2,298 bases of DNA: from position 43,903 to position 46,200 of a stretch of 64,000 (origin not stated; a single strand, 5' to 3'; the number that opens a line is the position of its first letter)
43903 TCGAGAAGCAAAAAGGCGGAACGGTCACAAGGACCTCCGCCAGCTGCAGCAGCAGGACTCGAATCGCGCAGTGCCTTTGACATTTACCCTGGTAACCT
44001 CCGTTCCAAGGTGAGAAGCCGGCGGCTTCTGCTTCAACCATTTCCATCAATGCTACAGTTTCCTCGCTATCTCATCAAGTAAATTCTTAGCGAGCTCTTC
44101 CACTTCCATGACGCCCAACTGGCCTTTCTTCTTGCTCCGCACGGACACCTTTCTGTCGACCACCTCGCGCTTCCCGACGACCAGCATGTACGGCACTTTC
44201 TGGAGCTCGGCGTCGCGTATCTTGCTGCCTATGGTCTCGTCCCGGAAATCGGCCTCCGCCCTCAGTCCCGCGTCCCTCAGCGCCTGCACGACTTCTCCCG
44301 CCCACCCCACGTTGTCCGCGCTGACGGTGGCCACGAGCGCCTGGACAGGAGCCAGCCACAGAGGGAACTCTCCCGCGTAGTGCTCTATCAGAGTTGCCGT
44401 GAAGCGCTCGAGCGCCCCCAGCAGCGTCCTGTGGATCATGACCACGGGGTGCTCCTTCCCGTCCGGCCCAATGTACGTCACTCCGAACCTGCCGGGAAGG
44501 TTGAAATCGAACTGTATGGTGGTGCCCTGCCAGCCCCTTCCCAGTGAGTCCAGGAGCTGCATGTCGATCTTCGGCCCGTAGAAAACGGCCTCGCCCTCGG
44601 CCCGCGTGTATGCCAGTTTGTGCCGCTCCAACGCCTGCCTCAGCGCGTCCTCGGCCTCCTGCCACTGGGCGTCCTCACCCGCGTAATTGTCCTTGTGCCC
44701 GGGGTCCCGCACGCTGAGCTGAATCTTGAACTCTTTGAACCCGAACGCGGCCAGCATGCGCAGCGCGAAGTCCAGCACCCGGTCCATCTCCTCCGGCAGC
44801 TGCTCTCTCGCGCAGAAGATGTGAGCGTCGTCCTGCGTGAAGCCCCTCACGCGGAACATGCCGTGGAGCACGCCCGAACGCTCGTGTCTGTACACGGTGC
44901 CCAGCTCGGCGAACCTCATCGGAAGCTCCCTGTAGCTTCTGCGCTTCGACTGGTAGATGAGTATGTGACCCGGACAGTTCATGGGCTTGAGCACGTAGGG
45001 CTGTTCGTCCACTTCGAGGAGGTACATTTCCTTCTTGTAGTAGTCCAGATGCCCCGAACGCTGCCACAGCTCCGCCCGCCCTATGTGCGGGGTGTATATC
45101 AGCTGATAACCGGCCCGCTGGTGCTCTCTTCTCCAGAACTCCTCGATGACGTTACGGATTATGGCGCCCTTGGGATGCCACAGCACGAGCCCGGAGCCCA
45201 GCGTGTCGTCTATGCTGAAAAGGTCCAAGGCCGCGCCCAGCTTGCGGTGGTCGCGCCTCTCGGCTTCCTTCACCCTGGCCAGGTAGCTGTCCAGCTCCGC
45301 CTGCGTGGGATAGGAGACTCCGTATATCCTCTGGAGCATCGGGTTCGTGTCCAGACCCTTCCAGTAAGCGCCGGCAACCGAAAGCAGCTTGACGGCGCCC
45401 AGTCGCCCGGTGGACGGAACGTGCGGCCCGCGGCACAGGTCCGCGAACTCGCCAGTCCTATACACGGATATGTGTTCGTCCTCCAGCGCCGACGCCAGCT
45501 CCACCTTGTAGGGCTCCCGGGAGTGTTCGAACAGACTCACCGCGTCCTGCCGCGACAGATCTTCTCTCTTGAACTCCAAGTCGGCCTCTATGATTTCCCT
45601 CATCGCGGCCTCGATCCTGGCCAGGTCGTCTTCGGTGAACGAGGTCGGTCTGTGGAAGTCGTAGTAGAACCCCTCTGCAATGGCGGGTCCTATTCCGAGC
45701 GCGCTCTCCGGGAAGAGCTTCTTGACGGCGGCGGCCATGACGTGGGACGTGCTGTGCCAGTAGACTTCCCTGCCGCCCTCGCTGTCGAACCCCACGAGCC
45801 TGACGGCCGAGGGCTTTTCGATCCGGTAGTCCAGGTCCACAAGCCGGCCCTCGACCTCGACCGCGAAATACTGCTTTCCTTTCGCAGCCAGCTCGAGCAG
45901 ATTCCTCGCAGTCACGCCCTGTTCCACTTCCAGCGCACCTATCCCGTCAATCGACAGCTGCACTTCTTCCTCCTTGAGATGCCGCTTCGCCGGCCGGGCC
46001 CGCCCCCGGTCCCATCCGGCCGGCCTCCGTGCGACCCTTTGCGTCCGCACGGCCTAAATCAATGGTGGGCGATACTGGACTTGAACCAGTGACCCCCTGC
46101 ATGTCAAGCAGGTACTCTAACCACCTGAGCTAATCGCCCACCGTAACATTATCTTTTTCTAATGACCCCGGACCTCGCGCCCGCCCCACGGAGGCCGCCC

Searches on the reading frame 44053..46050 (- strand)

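Call 55: search_protein_families(library=pfam, proteins=[window:44053-46050:-], max_evalue=0.00001)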
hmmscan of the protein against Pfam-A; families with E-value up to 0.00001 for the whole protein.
window:44053-46050:- (665 aa): 3 families
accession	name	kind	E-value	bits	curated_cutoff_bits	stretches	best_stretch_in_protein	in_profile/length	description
PF00587.30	tRNA-synt_2b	-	1e-43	149.9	29.3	1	343-558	1-179/179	tRNA synthetase class II core domain (G, H, P, S and T)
PF03129.25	HGTP_anticodon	-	4.8e-19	68.8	21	1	570-658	1-92/94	Anticodon binding domain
PF07973.19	tRNA_SAD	-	3.2e-14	53.1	24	1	194-243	1-44/44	Threonyl and Alanyl tRNA synthetase second additional domain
